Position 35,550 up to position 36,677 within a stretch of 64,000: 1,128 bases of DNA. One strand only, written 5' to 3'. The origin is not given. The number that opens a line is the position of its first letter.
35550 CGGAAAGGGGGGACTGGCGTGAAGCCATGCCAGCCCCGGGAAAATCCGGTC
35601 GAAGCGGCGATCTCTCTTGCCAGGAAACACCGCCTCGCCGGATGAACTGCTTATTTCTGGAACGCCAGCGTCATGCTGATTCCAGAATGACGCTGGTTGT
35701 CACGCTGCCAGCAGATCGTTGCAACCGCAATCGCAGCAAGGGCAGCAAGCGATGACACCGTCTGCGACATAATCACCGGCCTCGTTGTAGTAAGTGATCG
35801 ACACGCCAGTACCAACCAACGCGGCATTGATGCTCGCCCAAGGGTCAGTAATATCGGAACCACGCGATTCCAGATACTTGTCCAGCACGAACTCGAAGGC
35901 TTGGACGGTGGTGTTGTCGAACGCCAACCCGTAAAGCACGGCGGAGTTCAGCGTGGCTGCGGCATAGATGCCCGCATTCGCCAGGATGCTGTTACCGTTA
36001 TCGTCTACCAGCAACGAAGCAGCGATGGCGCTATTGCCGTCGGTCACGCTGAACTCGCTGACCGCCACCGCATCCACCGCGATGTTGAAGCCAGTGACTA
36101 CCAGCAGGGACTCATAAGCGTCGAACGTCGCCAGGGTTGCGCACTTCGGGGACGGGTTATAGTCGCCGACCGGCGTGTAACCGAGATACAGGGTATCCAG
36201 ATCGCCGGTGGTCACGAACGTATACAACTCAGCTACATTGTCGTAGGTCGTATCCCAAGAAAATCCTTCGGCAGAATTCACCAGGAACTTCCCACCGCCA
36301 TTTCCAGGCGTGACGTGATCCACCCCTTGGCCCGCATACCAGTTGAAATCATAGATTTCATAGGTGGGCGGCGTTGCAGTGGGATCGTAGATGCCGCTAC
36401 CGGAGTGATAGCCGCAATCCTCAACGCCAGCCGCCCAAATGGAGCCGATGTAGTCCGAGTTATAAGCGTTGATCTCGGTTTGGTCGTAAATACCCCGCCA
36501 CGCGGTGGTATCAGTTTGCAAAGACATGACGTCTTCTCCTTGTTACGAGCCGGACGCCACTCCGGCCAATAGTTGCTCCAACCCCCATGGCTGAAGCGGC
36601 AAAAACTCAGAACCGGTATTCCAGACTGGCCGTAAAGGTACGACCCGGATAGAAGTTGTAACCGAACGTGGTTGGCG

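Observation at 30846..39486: Hemophore-type module (HasR-like receptor, HasA-like protein, T1SS) built into a yersiniabactin-type siderophore operon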

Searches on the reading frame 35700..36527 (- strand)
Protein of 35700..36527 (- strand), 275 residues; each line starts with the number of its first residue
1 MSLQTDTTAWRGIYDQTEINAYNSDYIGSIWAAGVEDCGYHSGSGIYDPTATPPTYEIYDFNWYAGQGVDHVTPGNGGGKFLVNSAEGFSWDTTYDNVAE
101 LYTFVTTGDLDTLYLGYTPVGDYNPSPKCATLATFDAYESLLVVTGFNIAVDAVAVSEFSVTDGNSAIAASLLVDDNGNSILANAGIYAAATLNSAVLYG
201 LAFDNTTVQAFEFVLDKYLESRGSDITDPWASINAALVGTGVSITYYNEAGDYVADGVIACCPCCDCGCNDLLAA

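Call 4: search_protein_families(library=pfam, proteins=[window:35700-36527:-], max_evalue=0.01)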
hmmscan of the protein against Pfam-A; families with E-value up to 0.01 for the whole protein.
window:35700-36527:- (275 aa): 0 families

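Call 5: search_protein_families(library=ncbifam, proteins=[window:35700-36527:-], max_evalue=0.01)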
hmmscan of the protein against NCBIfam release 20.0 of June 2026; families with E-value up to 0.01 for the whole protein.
window:35700-36527:- (275 aa): 0 families

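Call 6: search_solved_structures(query=window:35700-36527:-, max_evalue=10, show_alignments=3)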
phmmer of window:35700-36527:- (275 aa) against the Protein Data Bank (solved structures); distinct sequences matched with E-value up to 10: 4.
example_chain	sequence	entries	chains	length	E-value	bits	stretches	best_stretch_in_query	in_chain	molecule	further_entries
7jrm_A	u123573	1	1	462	0.054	16.2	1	94-184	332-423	F5/8 type C domain protein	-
7jrl_A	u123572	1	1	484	0.059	16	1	94-184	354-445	F5/8 type C domain protein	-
6kdc_A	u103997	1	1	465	0.37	13.4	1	40-94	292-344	Beta-glucosidase/6-phospho-beta-glucosidase/beta-galactosidase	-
3l9b_A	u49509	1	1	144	1.6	11.3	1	199-252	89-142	Otoferlin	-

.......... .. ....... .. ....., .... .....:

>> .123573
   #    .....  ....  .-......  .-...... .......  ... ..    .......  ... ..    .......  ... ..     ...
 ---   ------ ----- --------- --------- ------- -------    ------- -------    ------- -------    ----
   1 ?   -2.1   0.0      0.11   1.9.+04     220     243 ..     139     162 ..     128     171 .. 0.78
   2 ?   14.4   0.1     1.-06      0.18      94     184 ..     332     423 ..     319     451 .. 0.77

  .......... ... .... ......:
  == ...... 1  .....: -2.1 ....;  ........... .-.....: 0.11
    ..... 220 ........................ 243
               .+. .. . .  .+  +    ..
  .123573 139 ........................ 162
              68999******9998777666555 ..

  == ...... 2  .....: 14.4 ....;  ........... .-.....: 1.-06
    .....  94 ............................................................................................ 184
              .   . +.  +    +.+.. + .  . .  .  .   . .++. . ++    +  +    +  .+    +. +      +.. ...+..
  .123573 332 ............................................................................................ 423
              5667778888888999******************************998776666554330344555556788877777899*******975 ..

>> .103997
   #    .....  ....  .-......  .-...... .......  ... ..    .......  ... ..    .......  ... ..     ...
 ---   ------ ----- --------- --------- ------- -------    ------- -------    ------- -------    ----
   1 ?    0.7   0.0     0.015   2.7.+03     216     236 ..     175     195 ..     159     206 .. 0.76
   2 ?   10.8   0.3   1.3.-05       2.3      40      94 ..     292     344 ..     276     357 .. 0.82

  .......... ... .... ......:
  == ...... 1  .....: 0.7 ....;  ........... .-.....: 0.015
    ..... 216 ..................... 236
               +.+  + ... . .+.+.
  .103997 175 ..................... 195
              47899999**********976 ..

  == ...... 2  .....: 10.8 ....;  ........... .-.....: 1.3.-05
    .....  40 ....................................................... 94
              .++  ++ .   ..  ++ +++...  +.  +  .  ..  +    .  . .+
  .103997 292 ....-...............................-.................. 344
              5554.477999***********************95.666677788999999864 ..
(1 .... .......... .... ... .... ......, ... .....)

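Call 7: find_homologous_proteins(query=window:35700-36527:-, max_evalue=0.001)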
Query window:35700-36527:- (275 aa): 45 proteins with E <= 0.001 among 2035 candidates.
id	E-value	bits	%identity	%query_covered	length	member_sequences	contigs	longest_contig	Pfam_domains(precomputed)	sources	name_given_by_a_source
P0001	3.7e-181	619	100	100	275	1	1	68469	-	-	-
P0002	1.1e-95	338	66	97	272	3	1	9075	-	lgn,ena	-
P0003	1.6e-94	335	64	100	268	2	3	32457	-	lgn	-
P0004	4.7e-94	333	64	100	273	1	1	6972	-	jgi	-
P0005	7.4e-85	303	59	94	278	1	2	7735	-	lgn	-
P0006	1.6e-77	279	55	100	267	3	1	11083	-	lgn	-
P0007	3.3e-76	274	53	100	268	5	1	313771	-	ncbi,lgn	-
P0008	1.1e-74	269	54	100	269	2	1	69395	-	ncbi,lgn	ncbi:hypothetical protein AB1F87_001798 [Vibrio mimicus]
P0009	2.9e-74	268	53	100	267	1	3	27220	-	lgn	-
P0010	7.2e-73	264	53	100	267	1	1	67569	-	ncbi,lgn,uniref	ncbi:hypothetical protein [Erwinia sp. V71]|uniref:hypothetical protein n=1 Tax=Erwinia sp. V71 TaxI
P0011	1.4e-72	263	54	100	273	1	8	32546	-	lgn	-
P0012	1.3e-71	259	58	91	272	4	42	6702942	-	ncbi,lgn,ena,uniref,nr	ncbi:hypothetical protein R5022_18845 [Pseudomonas aeruginosa]|uniref:hypothetical protein n=1 Tax=P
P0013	3.6e-70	255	59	86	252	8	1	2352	-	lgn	-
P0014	3.0e-69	252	60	81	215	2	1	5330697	-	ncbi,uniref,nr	ncbi:hypothetical protein HC231_02755 [Brenneria izadpanahii]|uniref:Hemophore HasA n=1 Tax=Brenneri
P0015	3.5e-68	248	54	100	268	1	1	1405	-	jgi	-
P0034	5.5e-56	208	48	100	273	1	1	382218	-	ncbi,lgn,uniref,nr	ncbi:hypothetical protein [Pseudomonas sp. FME51]|uniref:hypothetical protein n=1 Tax=Pseudomonas sp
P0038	4.5e-50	189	45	100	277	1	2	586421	-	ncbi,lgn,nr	ncbi:hypothetical protein CW959_001649 [Salmonella enterica subsp. enterica serovar Mbandaka]|nr:hyp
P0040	5.7e-47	179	47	90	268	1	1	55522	-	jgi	jgi:hypothetical protein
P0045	6.9e-25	106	38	100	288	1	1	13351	-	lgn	-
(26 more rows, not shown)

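Call 12: find_related_loci(query=A1, collection=genome_contigs, flank=10000)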
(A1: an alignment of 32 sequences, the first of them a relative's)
Query A1 (275 aa) in genome_contigs; peptide patterns used: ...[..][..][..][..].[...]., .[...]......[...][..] (x = any residue, [..] = any of these).
46 stretches matched a pattern; 12 encode a relative of the query (tblastn E <= 1e-3); 12 distinct loci.
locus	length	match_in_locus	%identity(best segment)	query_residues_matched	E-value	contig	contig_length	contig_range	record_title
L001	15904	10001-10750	56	1-262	1e-84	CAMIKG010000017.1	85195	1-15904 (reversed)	MAG: uncultured Erwinia sp. isolate 4viR7d6rW3_bin.4.MAG genome assembly, contig: NODE_21_length_85195_cov_12.708656, wh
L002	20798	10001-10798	53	1-275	6e-82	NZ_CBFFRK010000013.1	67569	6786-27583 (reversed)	Erwinia sp. V71 NODE_13_length_67569_cov_80.250222, whole genome shotgun sequence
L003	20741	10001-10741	56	1-250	2e-75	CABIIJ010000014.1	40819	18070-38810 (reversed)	uncultured Comamonas sp. isolate ISORED-1 genome assembly, contig: ISORED1_18, whole genome shotgun sequence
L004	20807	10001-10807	51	1-275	1e-72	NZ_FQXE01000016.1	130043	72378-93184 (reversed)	Pollutimonas bauzanensis strain CGMCC 1.10190, whole genome shotgun sequence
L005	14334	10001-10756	55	1-250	9e-70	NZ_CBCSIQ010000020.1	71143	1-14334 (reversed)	Kerstersia similis strain CIP111651T isolate CIP111651T NODE_0020, whole genome shotgun sequence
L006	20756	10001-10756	55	1-250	1e-69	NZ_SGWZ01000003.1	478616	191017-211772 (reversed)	Kerstersia gyiorum strain DSM 16618 Ga0310503_13, whole genome shotgun sequence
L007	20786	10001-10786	49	1-275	1e-67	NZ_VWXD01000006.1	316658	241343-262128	Candidatus Pantoea formicae isolate Acro-805 NODE_6_length_316658_cov_75.597063, whole genome shotgun sequence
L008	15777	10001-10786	48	1-275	2e-67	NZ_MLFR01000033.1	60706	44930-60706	Pantoea rwandensis strain LMG 26275 Contig0033_, whole genome shotgun sequence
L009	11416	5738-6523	46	1-275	2e-64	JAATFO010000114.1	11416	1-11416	MAG: Enterobacterales bacterium isolate bin_230 k141_14097868, whole genome shotgun sequence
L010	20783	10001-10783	42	1-259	3e-44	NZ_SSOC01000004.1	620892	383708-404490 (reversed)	Pseudothauera nasutitermitis strain CC-YHH838 contig04, whole genome shotgun sequence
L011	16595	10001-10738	43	1-246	1e-37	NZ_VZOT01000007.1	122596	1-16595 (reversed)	Comamonas kerstersii strain CCUG 15333 contig_0000007, whole genome shotgun sequence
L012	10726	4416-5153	43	1-246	3e-37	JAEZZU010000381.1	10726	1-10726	MAG: Proteobacteria bacterium isolate OH_PFB_59 k127_1344168, whole genome shotgun sequence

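Call 17: predict_structure(alignment_id=A1)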
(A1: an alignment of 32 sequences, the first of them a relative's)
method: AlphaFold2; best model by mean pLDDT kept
length: 275 residues; sequences in the alignment: 32
mean_pLDDT: 91.7   pTM: 0.90
mean pLDDT of the five models: 91.7, 90.6, 89.5, 89.5, 89.1
residues with pLDDT >= 90: 229; 70-90: 27; 50-70: 8; < 50: 11
segments of 3 or more residues with pLDDT < 50: 265-275
pLDDT, mean of each block of 10 residues (from residue 1): 95 92 91 76 92 91 94 92 95 95 97 97 92 96 98 98 98 96 95 97 91 98 97 98 98 91 49 42
secondary structure, 60 per line:
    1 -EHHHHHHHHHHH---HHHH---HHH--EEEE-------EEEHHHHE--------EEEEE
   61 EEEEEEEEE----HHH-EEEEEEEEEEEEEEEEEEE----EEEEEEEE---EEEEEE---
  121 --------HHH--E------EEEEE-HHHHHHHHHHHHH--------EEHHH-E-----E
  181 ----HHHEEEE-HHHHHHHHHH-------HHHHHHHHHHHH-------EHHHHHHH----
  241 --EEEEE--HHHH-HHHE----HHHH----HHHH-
elements in order: H3-13 H17-20 E29-32 E40-42 H43-46 E56-69 E78-96 E101-108 E112-117 E141-145 H147-159 E188-191 H193-202 H210-221 H230-236 E243-247 H250-253 H263-266 H271-274

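Call 18: search_protein_representatives(protein=window:35700-36527:-)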
Query: 275 residues. Proteins with E-value up to 0.001 (for the whole library): 12; up to 1e-10: 10; up to 1e-30: 6. The best 12 are listed.
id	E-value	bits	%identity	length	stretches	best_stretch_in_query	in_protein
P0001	1.2e-181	618.8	100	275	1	1-275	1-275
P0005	2.4e-85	302.8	61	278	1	1-275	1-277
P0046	7.3e-55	202.8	49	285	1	7-271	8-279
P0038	1.4e-50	188.7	53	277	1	3-260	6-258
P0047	9.6e-40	153.2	47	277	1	1-252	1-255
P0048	3.6e-34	134.9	46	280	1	1-258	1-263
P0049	3.1e-29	118.7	50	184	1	1-188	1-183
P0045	2.2e-25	106.0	41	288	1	1-273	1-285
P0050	5.3e-16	75.3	66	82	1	193-257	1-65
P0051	5.7e-13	65.3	37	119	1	84-199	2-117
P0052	4.1e-05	39.5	53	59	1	1-62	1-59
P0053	7.4e-05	38.7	46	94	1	192-261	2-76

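Call 21: fold_search(model_id=the predicted structure, library=pdb)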
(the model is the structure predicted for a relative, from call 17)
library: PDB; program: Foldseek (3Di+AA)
matches with E <= 10: 155; with E <= 0.001: 0
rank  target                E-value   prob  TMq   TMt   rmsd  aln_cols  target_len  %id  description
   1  7sqc_2H               5.6e-01  0.02  0.10  0.07  20.3       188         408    8  Ciliary C1 central pair apparatus isolated from Chlamydomonas reinhardtii (released 2022-04-13)
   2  7m3i_B                9.2e-01  0.01  0.07  0.08  17.9       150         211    8  Structure of SARS-CoV-2 spike protein receptor binding domain in complex with a neutralizing antibody, CV2-75 Fab (released 2021-05-12)
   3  8zt1_B                9.8e-01  0.01  0.08  0.07  21.3       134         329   10  sStructure of calcium preference ATP-gated channel P2X1 in complex with BTFA (released 2025-06-11)
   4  5vk3_A                1.6e+00  0.01  0.10  0.07  17.1       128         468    8  Apo ctPRC2 with E840A and K852D mutations in Ezh2 (released 2017-06-14)
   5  6l7n                  1.7e+00  0.02  0.09  0.09  15.5       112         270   12  crystal structure of a FUNGAL LIPASES (released 2020-11-04)
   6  7zgm                  2.0e+00  0.01  0.08  0.04  15.8       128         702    6  Plant N-glycan specific alpha-1,3-mannosidase (released 2022-09-07)
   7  6whl_A                2.1e+00  0.02  0.07  0.08   8.9        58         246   12  The crystal structure of a beta-lactamase from Legionella pneumophila str. Paris (released 2020-04-22)
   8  7e7t_B                2.1e+00  0.01  0.09  0.10  14.2       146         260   11  Crystal structure of RSL mutant in complex with sugar Ligand (released 2021-04-14)
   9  8qty                  2.4e+00  0.01  0.15  0.15  16.2       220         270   13  LytR LCP domain from Streptococcus dysgalactiae subs. dysgalactiae (released 2024-09-04)
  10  9arl_C                2.4e+00  0.01  0.11  0.07  12.9        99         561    7  CryoEM structure of BoNT-NTNH-OrfX2 complex from Clostridium botulinum strain A1-ST7B, major class (released 2025-01-22)
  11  7aqc_R                2.8e+00  0.01  0.09  0.05  12.7        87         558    4  Structure of the bacterial RQC complex (Decoding State) (released 2020-11-25)
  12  7opi_A                2.8e+00  0.01  0.09  0.04  12.6       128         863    9  Structure of a minimal SF3B core in complex with the inactive modulator spliceostatin E (form I) (released 2021-08-04)
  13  3owq_B                3.0e+00  0.02  0.17  0.19  15.8       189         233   12  X-Ray Structure of Lin1025 protein from Listeria innocua, Northeast Structural Genomics Consortium Target LkR164 (released 2010-10-20)
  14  8jkf_a                3.0e+00  0.02  0.08  0.06  11.5        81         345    9  CryoEM structure of sNS1 complexed with Fab 3G2 (released 2024-12-11)
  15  6ryt_A                3.0e+00  0.01  0.08  0.13  13.4        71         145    8  Engineered beta-lactoglobulin: variant M107L (released 2019-06-26)
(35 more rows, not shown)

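Call 22: search_solved_structures(query=A1, max_evalue=10, show_alignments=3)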
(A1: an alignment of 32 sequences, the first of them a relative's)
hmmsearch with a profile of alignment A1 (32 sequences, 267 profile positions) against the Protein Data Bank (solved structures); distinct sequences matched with E-value up to 10: 1.
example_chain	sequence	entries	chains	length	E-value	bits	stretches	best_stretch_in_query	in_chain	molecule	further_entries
3l9b_A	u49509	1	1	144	0.5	12.8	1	190-242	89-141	Otoferlin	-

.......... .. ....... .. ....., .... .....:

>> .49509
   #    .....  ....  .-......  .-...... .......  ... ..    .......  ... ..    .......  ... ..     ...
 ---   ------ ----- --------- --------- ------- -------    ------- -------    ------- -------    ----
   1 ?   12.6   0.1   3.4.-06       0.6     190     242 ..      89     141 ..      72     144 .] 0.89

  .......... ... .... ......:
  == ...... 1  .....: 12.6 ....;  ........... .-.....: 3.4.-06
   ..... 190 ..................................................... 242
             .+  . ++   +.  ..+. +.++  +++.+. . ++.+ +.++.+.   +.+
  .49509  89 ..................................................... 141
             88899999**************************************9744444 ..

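Call 23: search_protein_families(library=pfam, alignment_id=A1, max_evalue=10)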
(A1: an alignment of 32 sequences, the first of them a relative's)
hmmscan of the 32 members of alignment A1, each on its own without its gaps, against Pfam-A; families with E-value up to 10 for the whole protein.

A. member 1, P0001 (275 aa): 0 families

B. families by the number of members that match (of 32 scanned): 6 families
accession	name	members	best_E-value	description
PF19982.4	DUF6418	1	0.018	Family of unknown function (DUF6418)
PF13670.12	PepSY_2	1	0.084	Peptidase propeptide and YPEB domain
PF05365.17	UCR_UQCRX_QCR9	1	0.12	Ubiquinol-cytochrome C reductase, UQCRX/QCR9 like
PF15218.11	SPATA25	1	0.13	Spermatogenesis-associated protein 25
PF06148.17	COG2_N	1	0.24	COG2 N-terminal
PF01121.26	CoaE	1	0.42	Dephospho-CoA kinase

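Call 45: search_protein_families(library=pfam, proteins=[L002:215-1882:-, L002:1879-2355:-, L002:2352-3875:-, L002:3769-5013:+, L002:16084-16686:+, L002:17929-19179:-, L002:19142-20455:-, L006:16589-17044:-, L006:17071-18639:-, L006:18636-20303:-], max_evalue=0.00001)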
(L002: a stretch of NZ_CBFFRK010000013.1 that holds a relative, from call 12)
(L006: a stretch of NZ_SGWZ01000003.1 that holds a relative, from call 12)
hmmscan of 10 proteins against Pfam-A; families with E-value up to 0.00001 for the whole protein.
L002:215-1882:- (555 aa): 4 families
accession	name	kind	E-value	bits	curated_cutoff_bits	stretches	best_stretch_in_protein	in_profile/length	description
PF01520.23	Amidase_3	-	4.3e-47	160.8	27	1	189-408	1-173/174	N-acetylmuramoyl-L-alanine amidase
PF01476.26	LysM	-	2.6e-31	107.7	20.9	2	511-553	1-43/43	LysM domain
PF23473.1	LysM3_LYK4_5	-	1.4e-09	38.3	29.3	0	513-553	7-47/48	LYK4/5 LysM3 domain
PF11741.13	AMIN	-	5.2e-08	33.3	20.5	1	27-113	1-88/101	AMIN domain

L002:1879-2355:- (158 aa): 1 family
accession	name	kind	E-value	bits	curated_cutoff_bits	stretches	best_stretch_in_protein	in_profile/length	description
PF02367.23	TsaE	-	2.5e-41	141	26.6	1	9-130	2-122/128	Threonylcarbamoyl adenosine biosynthesis protein TsaE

L002:2352-3875:- (507 aa): 2 families
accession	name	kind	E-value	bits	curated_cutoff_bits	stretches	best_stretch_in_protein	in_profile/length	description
PF01256.23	Carb_kinase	-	1.2e-76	257.8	27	1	257-492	1-238/242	NAD(P)H-hydrate dehydratase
PF03853.21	YjeF_N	-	5.7e-46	157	24.9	1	40-199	3-169/169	YjeF-related protein N-terminus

L002:3769-5013:+ (414 aa): 2 families
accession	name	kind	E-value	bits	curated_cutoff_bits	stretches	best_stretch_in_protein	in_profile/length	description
PF08331.15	QueG_DUF1730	-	4.7e-25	87.8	25.1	1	97-175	1-77/77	Epoxyqueuosine reductase QueG, DUF1730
PF13484.11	Fer4_16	-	1.1e-22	81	30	1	227-291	1-66/66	4Fe-4S double cluster binding domain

L002:16084-16686:+ (200 aa): 1 family
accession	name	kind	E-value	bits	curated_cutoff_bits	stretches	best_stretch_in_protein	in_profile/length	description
PF16867.11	DMSP_lyase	-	9.6e-29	100.6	27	1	41-185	19-162/162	Dimethlysulfonioproprionate lyase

L002:17929-19179:- (416 aa): 1 family
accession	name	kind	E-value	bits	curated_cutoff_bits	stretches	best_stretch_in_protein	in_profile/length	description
PF00155.27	Aminotran_1_2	-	8.1e-72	242.8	19.7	1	47-405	2-360/361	Aminotransferase class I and II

L002:19142-20455:- (437 aa): 1 family
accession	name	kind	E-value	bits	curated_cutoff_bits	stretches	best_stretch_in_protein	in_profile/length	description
PF00296.26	Bac_luciferase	-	9.4e-45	153.7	27.9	1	26-386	8-313/314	Luciferase-like monooxygenase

L006:16589-17044:- (151 aa): 0 families

L006:17071-18639:- (522 aa): 2 families
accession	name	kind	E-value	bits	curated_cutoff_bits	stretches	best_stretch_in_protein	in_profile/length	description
PF00005.33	ABC_tran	-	1.9e-29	103.4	25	1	330-479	1-137/137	ABC transporter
PF02463.25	SMC_N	-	2.8e-06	27.3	40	0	442-509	128-201/220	RecF/RecN/SMC N terminal domain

L006:18636-20303:- (555 aa): 4 families
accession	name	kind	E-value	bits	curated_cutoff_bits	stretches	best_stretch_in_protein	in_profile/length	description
PF00005.33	ABC_tran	-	4.3e-26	92.6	25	1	363-501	1-137/137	ABC transporter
PF02463.25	SMC_N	-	8.1e-08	32.4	40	1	441-547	111-213/220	RecF/RecN/SMC N terminal domain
PF13304.12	AAA_21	-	4.9e-07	30.5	27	0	428-536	196-303/304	AAA domain, putative AbiEii toxin, Type IV TA system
PF00664.28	ABC_membrane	-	2.2e-06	28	28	1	45-247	1-212/274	ABC transporter transmembrane region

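Call 47: find_encoding_contigs(protein=P0012, flank=10000, max_places=3)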
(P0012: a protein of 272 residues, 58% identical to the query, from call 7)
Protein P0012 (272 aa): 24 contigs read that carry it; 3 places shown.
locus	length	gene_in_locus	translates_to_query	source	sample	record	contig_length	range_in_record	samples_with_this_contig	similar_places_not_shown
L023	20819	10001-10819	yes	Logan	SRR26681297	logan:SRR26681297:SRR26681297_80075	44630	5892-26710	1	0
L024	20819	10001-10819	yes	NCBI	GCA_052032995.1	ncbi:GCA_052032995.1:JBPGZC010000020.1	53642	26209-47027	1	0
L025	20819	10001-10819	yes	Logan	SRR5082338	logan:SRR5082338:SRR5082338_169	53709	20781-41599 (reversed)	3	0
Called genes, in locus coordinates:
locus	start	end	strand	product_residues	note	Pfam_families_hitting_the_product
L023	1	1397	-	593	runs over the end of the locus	PF00664:ABC_membrane, PF00005:ABC_tran, PF13191:AAA_16 (faint), PF02463:SMC_N (weak)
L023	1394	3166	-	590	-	PF00664:ABC_membrane, PF00005:ABC_tran, PF02463:SMC_N (faint)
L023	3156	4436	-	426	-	PF07690:MFS_1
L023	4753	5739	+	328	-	PF12833:HTH_18, PF00165:HTH_AraC (weak)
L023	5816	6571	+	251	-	PF13489:Methyltransf_23 (weak), PF13649:Methyltransf_25, PF08242:Methyltransf_12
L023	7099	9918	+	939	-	PF07715:Plug (weak), PF00593:TonB_dep_Rec_b-barrel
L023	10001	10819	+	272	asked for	-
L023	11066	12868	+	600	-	PF00664:ABC_membrane, PF00005:ABC_tran, PF02463:SMC_N (faint)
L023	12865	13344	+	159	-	PF25973:BSH_CzcB (faint), PF25984:BSH_YknX (weak), PF25994:HH_AprE (weak)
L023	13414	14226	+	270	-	PF25994:HH_AprE, PF26002:Beta-barrel_AprE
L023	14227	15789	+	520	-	PF02321:OEP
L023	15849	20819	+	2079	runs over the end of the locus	PF00550:PP-binding, PF00668:Condensation, PF00501:AMP-binding, PF13193:AMP-binding_C (faint), PF08242:Methyltransf_12 (weak), PF00550:PP-binding, PF00668:Condensation, PF00550:PP-binding (weak)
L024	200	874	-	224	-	PF00702:Hydrolase, PF12710:HAD, PF13419:HAD_2, PF13242:Hydrolase_like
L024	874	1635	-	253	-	PF01209:Ubie_methyltran, PF02353:CMAS, PF06325:PrmA, PF13489:Methyltransf_23, PF08003:Methyltransf_9, PF08241:Methyltransf_11, PF08242:Methyltransf_12, PF13649:Methyltransf_25, +1 more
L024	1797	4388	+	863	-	PF08335:GlnD_UR_UTase, PF27444:GlnD_3rd, PF01966:HD, PF27446:GlnD_5th, PF22754:bHLH-TF_ACT-like_plant (faint), PF01842:ACT (weak)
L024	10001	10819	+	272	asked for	-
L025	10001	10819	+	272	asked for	-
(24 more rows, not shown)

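Call 48: find_encoding_contigs(protein=P0003, flank=10000, max_places=3)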
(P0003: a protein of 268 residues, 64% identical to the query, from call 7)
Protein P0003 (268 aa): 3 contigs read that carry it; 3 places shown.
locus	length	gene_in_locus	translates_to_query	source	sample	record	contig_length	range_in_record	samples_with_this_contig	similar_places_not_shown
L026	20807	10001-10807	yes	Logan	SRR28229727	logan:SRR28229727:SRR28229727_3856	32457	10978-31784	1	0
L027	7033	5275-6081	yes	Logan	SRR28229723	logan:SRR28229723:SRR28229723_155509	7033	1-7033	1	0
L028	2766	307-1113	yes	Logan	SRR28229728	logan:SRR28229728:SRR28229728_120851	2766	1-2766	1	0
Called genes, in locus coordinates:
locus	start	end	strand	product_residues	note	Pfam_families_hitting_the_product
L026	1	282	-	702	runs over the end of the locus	PF07715:Plug, PF00593:TonB_dep_Rec_b-barrel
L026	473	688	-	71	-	PF01475:FUR (weak)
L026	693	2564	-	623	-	PF00664:ABC_membrane, PF00005:ABC_tran, PF02463:SMC_N (weak)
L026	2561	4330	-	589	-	PF00664:ABC_membrane, PF00005:ABC_tran, PF02463:SMC_N (faint)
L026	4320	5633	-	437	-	PF07690:MFS_1, PF13000:Acatn (faint)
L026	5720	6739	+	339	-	PF12833:HTH_18, PF00165:HTH_AraC (weak)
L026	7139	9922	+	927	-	PF07715:Plug (weak), PF00593:TonB_dep_Rec_b-barrel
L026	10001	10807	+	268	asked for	-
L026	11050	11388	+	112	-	-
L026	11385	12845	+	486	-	PF00664:ABC_membrane, PF00005:ABC_tran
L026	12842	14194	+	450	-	PF25917:BSH_RND (faint), PF25919:BSH_CusB, PF25994:HH_AprE, PF26002:Beta-barrel_AprE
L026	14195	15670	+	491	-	PF02321:OEP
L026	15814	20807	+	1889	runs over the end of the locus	?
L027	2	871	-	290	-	?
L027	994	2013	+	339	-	PF12833:HTH_18, PF00165:HTH_AraC (weak)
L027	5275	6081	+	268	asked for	-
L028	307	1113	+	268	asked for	-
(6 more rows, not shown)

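Call 81: search_dna_similar(query=window:35700-36527:-, collection=plasmids, mode=protein, max_evalue=0.00001, max_rows=10)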
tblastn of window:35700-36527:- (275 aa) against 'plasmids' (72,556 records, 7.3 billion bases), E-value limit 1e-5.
No match.

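Call 91: find_encoding_contigs(protein=P0034, flank=10000, max_places=1)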
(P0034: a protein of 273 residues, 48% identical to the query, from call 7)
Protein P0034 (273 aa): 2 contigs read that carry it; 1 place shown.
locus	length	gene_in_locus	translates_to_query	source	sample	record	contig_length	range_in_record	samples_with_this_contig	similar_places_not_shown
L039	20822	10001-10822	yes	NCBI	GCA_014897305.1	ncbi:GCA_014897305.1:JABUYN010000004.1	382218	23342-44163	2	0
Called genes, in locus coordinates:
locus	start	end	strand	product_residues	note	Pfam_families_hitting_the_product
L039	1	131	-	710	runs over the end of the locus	PF07715:Plug, PF00593:TonB_dep_Rec_b-barrel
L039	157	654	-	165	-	PF01475:FUR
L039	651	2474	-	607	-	PF00664:ABC_membrane, PF00005:ABC_tran, PF02463:SMC_N (weak)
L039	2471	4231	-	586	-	PF00664:ABC_membrane, PF00005:ABC_tran, PF02463:SMC_N (faint)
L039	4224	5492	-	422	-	PF07690:MFS_1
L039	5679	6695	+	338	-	PF12833:HTH_18, PF00165:HTH_AraC (weak)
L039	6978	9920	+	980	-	PF07715:Plug, PF00593:TonB_dep_Rec_b-barrel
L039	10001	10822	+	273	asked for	-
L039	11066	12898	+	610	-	PF00664:ABC_membrane, PF00005:ABC_tran, PF02463:SMC_N (faint)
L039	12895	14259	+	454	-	PF25917:BSH_RND (faint), PF25984:BSH_YknX (weak), PF25994:HH_AprE, PF26002:Beta-barrel_AprE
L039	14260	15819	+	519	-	PF02321:OEP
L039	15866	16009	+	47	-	-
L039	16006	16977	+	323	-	PF01618:MotA_ExbB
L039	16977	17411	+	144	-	PF02472:ExbD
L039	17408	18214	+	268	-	PF13103:TonB_2, PF03544:TonB_C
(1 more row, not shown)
